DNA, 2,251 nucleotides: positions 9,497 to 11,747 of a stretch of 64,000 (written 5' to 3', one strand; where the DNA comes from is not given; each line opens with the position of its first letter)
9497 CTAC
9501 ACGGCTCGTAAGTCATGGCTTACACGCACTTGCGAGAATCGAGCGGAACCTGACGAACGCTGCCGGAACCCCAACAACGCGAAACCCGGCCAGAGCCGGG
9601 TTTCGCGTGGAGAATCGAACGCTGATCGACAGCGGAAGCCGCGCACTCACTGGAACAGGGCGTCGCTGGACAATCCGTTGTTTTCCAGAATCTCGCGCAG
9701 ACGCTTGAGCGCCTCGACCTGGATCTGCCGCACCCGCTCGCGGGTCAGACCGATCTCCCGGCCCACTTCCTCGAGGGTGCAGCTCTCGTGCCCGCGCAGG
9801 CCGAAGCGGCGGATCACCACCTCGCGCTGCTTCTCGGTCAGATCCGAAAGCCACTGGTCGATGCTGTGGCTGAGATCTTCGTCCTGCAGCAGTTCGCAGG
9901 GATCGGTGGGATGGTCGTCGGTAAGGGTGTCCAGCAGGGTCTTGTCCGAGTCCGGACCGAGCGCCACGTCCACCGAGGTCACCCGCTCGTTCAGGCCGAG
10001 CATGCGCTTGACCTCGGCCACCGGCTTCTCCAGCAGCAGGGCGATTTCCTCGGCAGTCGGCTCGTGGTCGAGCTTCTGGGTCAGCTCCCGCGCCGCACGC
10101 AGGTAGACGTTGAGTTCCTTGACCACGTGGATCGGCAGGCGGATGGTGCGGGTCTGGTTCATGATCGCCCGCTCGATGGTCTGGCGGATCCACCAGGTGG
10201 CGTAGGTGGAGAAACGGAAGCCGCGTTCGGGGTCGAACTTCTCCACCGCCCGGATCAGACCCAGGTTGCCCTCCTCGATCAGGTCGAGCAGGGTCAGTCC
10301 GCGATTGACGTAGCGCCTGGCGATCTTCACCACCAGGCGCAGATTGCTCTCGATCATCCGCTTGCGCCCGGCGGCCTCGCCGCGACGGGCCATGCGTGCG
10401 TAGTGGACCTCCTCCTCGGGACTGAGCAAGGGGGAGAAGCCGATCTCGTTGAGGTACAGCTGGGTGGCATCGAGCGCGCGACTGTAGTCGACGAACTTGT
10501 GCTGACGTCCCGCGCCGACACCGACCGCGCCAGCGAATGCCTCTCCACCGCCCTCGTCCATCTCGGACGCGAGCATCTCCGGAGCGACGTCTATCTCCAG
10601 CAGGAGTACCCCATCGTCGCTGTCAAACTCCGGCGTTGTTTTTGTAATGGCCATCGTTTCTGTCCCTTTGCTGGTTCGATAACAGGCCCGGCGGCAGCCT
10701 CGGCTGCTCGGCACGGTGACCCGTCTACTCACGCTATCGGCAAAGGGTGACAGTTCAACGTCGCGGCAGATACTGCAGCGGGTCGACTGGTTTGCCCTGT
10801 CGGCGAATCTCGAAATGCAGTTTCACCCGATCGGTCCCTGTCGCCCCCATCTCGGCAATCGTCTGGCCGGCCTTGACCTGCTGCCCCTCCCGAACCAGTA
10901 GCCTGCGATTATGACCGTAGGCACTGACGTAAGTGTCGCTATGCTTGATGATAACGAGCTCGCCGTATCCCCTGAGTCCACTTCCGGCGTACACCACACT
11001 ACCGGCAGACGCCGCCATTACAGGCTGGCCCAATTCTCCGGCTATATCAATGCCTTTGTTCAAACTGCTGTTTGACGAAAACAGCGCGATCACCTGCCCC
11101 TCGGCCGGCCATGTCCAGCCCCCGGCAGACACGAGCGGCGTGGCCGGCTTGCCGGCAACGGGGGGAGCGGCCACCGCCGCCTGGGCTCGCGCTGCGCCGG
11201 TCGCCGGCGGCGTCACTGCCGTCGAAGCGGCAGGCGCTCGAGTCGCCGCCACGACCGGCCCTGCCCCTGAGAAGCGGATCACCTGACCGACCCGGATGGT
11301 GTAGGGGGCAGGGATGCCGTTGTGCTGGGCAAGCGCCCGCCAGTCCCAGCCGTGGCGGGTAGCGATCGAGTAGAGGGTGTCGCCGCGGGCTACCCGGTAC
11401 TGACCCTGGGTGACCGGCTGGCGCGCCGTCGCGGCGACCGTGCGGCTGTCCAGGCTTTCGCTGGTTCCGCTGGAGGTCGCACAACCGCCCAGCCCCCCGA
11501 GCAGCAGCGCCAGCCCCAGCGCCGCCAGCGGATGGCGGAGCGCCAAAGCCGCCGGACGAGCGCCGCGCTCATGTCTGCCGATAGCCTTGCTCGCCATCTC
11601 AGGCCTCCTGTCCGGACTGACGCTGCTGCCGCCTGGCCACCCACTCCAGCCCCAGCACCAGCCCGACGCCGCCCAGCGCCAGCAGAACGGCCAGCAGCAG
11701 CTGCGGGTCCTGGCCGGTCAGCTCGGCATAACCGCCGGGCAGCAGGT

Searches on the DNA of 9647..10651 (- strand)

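Call 10: search_rna_families(sources=[L001, L002, L003, L004, L005, L006, L007, L008, L021, L025, L036, L050, L051, L052, L054, L028], threshold=gathering)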
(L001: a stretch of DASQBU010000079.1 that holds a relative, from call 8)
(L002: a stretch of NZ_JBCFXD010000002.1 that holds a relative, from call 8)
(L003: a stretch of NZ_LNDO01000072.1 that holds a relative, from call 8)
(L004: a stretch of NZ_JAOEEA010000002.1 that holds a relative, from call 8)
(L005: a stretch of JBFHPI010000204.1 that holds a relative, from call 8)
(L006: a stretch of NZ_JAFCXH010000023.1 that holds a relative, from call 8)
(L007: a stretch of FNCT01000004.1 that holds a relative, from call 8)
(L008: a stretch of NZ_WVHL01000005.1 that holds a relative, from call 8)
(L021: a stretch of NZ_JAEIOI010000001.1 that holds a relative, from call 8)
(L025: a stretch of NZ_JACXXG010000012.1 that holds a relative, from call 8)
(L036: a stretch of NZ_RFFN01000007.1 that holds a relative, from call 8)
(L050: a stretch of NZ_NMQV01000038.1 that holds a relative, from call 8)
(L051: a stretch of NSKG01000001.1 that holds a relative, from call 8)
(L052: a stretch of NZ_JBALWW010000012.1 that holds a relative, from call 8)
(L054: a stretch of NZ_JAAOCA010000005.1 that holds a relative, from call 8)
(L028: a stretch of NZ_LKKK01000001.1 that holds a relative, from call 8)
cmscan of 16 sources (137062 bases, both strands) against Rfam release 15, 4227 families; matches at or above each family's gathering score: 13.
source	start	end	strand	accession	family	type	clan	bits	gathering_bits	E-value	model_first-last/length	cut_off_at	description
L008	6604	6732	+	RF00166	PrrB_RsmZ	Gene; sRNA;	CL00106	129.5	44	1.8e-29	1-133/133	no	PrrB/RsmZ RNA family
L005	5279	5411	+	RF00166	PrrB_RsmZ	Gene; sRNA;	CL00106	121.2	44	3e-27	1-133/133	no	PrrB/RsmZ RNA family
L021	5265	5397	+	RF00166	PrrB_RsmZ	Gene; sRNA;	CL00106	116.8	44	4.4e-26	1-133/133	no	PrrB/RsmZ RNA family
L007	5241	5376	+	RF00166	PrrB_RsmZ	Gene; sRNA;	CL00106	115.1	44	1.3e-25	1-133/133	no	PrrB/RsmZ RNA family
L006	5382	5514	+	RF00166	PrrB_RsmZ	Gene; sRNA;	CL00106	114.3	44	2.2e-25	1-133/133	no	PrrB/RsmZ RNA family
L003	5274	5405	+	RF00166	PrrB_RsmZ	Gene; sRNA;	CL00106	105.9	44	3.9e-23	1-133/133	no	PrrB/RsmZ RNA family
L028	5215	5344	+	RF00166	PrrB_RsmZ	Gene; sRNA;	CL00106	103.9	44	1.4e-22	1-133/133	no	PrrB/RsmZ RNA family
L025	5306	5438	+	RF00166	PrrB_RsmZ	Gene; sRNA;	CL00106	94.3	44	4.8e-20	1-133/133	no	PrrB/RsmZ RNA family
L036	5315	5447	+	RF00166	PrrB_RsmZ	Gene; sRNA;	CL00106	92.5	44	1.5e-19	1-133/133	no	PrrB/RsmZ RNA family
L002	5332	5467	+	RF00166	PrrB_RsmZ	Gene; sRNA;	CL00106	89.6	44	9e-19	1-133/133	no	PrrB/RsmZ RNA family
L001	3782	3898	+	RF00166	PrrB_RsmZ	Gene; sRNA;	CL00106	87.7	44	3e-18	1-133/133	no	PrrB/RsmZ RNA family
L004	5258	5392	+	RF00166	PrrB_RsmZ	Gene; sRNA;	CL00106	80.9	44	2e-16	1-133/133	no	PrrB/RsmZ RNA family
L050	5095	5181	+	RF00005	tRNA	Gene; tRNA;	CL00001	56.9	29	2.8e-09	1-71/71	no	tRNA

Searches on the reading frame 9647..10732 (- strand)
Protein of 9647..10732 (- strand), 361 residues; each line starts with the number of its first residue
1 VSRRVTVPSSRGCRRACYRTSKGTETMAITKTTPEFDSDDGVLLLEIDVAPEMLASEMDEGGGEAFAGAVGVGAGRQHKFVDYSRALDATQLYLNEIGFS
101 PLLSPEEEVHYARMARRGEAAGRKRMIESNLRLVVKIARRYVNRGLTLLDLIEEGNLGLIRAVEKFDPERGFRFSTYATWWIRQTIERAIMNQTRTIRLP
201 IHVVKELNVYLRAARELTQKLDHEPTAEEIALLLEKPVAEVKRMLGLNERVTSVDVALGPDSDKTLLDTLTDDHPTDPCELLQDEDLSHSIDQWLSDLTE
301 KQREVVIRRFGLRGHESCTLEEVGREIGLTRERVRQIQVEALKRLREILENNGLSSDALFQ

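Call 7: search_protein_families(library=pfam, proteins=[window:9647-10732:-])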
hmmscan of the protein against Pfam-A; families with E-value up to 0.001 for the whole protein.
window:9647-10732:- (361 aa): 4 families
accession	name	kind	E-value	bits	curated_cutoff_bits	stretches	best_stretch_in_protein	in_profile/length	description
PF04542.20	Sigma70_r2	-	1.7e-23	82.6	24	1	126-195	1-70/71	Sigma-70 region 2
PF04539.22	Sigma70_r3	-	4.4e-23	81.6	25.3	1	206-280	2-76/78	Sigma-70 region 3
PF04545.22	Sigma70_r4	-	1.7e-15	56.7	24.1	1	294-347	1-50/50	Sigma-70, region 4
PF00140.25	Sigma70_r1_2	-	2.3e-12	47.1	22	1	88-120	1-33/34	Sigma-70 factor, region 1.2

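Call 8: find_related_loci(query=window:9647-10651:-, collection=genome_contigs, flank=4000)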
Query window:9647-10651:- (334 aa) in genome_contigs; peptide patterns used: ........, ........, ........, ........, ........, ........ (x = any residue, [..] = any of these).
600 stretches matched a pattern (row limit reached: there are more); 590 encode a relative of the query (tblastn E <= 1e-3); the best 80 are kept; 80 distinct loci.
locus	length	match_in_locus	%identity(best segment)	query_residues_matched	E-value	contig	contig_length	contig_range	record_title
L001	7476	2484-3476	90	3-334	0e+0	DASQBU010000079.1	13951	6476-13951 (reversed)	MAG TPA_asm: Pseudomonas sp. isolate SMAG_U11679 k141_953742, whole genome shotgun sequence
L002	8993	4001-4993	82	1-334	0e+0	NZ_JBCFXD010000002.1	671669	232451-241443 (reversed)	Stutzerimonas chloritidismutans strain 03GJ23 NODE_2_length_671669_cov_87.315643, whole genome shotgun sequence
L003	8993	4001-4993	83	4-334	0e+0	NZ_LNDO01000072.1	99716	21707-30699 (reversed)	MAG: Pseudomonas sp. Ga0074129 Ga0074129_1066.1, whole genome shotgun sequence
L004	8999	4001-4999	82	1-334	0e+0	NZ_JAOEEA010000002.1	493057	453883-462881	Pseudomonas sp. GD04019 2, whole genome shotgun sequence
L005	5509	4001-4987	83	4-334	0e+0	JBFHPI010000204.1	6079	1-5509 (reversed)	MAG: Pseudomonas sp. isolate Mix_sand08.2021.06.G.39 k141_186728_length_6079_cov_11.0000, whole genome shotgun sequence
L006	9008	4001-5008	82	1-334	0e+0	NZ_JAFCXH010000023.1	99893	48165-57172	Pseudomonas sp. DSP3-2-3 NODE_23_length_99893_cov_47.835739, whole genome shotgun sequence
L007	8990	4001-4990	83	4-334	0e+0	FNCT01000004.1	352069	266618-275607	Pseudomonas benzenivorans strain DSM 8628 genome assembly, contig: Ga0104648_104, whole genome shotgun sequence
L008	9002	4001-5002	81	1-334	0e+0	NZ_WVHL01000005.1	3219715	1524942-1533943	Pseudomonas sp. LD120 Pseudomonas_sp_LD120_5, whole genome shotgun sequence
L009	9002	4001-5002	81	1-334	0e+0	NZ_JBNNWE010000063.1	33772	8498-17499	Pseudomonas sp. NPDC086278 NPDC086278_142_B12.ctg-0063, whole genome shotgun sequence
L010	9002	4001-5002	81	1-334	0e+0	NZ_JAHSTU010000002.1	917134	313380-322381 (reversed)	Pseudomonas azerbaijanoccidentalis strain SWRI74 2, whole genome shotgun sequence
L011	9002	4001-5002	81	1-334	0e+0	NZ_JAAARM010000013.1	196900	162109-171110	Pseudomonas sp. Fl4BN1 NODE_13_length_196900_cov_23.6403, whole genome shotgun sequence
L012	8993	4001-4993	82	4-334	0e+0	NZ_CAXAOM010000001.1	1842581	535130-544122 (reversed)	Pseudomonas sp. EA_35y_Pfl2_R111 isolate PseudoSSchier:R111 EA_35y_Pfl2_R111_NODE_1_length-1, whole genome shotgun seque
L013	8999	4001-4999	81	1-334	1e-180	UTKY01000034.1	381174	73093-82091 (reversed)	Pseudomonas sp. 286 isolate p1.F2 genome assembly, contig: 34, whole genome shotgun sequence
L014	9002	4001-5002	81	1-334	1e-180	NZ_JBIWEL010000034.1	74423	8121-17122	Pseudomonas sp. NPDC096950 NPDC096950_261_H6.ctg-0034, whole genome shotgun sequence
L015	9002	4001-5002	81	1-334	1e-180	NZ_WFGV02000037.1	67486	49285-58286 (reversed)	Pseudomonas sp. TNT3 NODE_37_length_67486_cov_75.839383, whole genome shotgun sequence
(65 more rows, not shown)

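Call 9: search_protein_families(library=ncbifam, proteins=[window:9647-10732:-])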
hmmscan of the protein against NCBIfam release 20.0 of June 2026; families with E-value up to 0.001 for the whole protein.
window:9647-10732:- (361 aa): 55 families (the best 25 are shown)
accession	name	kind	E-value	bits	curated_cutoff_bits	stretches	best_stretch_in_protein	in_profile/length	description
NF004207.0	PRK05657.1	equivalog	3.6e-155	516.3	394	1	84-360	52-328/329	RNA polymerase sigma factor RpoS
TIGR02394.1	rpoS_proteo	equivalog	1.7e-138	460.9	378.7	1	83-360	8-285/285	RNA polymerase sigma factor RpoS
TIGR02997.1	Sig70-cyanoRpoD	subfamily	1.2e-86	290.6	384.5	1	117-346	71-298/298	RNA polymerase sigma factor, RpoD/SigA family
NF004208.0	PRK05658.1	equivalog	4e-83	280.5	555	1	121-347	392-618/631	RNA polymerase sigma factor RpoD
NF006666.0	PRK09210.1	equivalog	2.8e-82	277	572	1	88-347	99-358/370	RNA polymerase sigma factor RpoD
NF041931.2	MzaA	equivalog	1.6e-81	275.2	800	1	113-347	468-703/726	MZA anti-phage system associated sigma-70 family RNA polymerase sigma factor MzaA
TIGR02393.1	RpoD_Cterm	equivalog_domain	3.4e-79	265.8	354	1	123-354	2-233/238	RNA polymerase sigma factor RpoD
NF005785.0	PRK07598.1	equivalog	1.3e-75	254.8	554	1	114-347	169-400/415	RNA polymerase sigma factor SigC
NF005642.0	PRK07405.1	subfamily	5e-73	246.1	524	1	115-347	77-307/318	RNA polymerase sigma factor SigD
NF004615.0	PRK05949.1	subfamily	1.1e-72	244.8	530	1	113-347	84-316/327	RNA polymerase sigma factor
NF005920.0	PRK07921.1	subfamily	3.8e-72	243.1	464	1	103-348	73-317/328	RNA polymerase sigma factor SigB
NF005643.0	PRK07406.1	equivalog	9.4e-68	229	500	1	123-348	162-386/397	RNA polymerase sigma factor RpoD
NF004562.0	PRK05901.1-4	equivalog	1.2e-65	222.1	779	1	122-349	317-544/571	RNA polymerase sigma factor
NF004561.0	PRK05901.1-3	equivalog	3.6e-65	221.1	582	1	103-346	282-524/537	RNA polymerase sigma factor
NF004565.0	PRK05901.2-3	equivalog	4.9e-64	217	484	1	91-347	219-488/501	RNA polymerase sigma factor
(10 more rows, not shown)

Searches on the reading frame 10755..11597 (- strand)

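Call 7: search_protein_families(library=pfam, proteins=[window:10755-11597:-])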
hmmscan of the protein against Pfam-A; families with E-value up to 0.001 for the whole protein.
window:10755-11597:- (280 aa): 4 families
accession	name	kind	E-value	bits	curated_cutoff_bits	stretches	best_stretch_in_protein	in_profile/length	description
PF01551.29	Peptidase_M23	-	1.8e-32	111.8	28.7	1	180-273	3-96/96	Peptidase family M23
PF01476.26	LysM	-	1.3e-13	51.1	20.9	1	67-108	1-41/43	LysM domain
PF13533.13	Biotin_lipoyl_2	-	2.7e-06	27.5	29.8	0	232-249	13-30/32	Biotin-lipoyl like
PF13375.12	RnfC_N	-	0.00044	20.7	25.6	0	228-252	39-63/101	RnfC Barrel sandwich hybrid domain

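Call 9: search_protein_families(library=ncbifam, proteins=[window:10755-11597:-])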
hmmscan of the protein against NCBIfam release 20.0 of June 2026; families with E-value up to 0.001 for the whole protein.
window:10755-11597:- (280 aa): 17 families
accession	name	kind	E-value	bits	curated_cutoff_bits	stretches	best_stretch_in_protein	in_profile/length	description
NF008123.1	PRK10871.1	equivalog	1.8e-70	238.2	311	2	134-280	214-365/365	murein hydrolase activator NlpD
NF040883.1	amid_act_ActS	equivalog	8.6e-69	231.5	375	1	50-279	28-235/242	amidase activator ActS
NF041208.1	celldiv_DipM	equivalog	1.9e-35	122.9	740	1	55-277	173-417/419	cell division endopeptidase DipM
NF050804.1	CellDivDipMCaul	equivalog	2.3e-35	122.5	900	1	119-279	468-634/634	cell division endopeptidase DipM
NF008644.1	PRK11637.1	equivalog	7.5e-24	84.4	270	1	158-278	261-384/385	murein hydrolase activator EnvC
NF052336.1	PdgHdaseHSB100310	equivalog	3.9e-23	82.3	500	1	141-270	18-147/316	peptidoglycan hydrolase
NF008652.0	PRK11649.1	equivalog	2.5e-18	66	341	1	180-278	313-412/439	murein DD-endopeptidase MepM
NF047755.1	LIC_10271_M23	exception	3.1e-17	63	180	2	180-273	117-205/207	LIC_10271 family cell wall hydrolase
NF053825.1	PdgNdpepShyA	equivalog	1.5e-14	53.5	700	1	181-275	297-391/425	peptidoglycan DD-endopeptidase ShyA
NF053824.1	PdgNdpepShyC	equivalog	2.4e-14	53.1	700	1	180-264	296-380/429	peptidoglycan DD-endopeptidase ShyC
NF052530.1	Heli_ShapePgp3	exception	1.2e-13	50.8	300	1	178-277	165-264/270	peptidoglycan metallopeptidase Pgp3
NF053738.1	S2SprSpoIIQBc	equivalog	2e-13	50.5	250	1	170-278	112-224/232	stage II sporulation protein SpoIIQ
NF052529.1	PG_M23_Pgp6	exception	2.3e-11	43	600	1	178-277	333-432/452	peptidoglycan metallopeptidase Pgp6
NF047657.1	CellWlHdaseLepto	equivalog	2e-08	34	400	1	181-273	129-216/221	hypothetical protein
NF008050.0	PRK10783.1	equivalog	1.9e-06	26.5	508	1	55-113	334-391/457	murein transglycosylase D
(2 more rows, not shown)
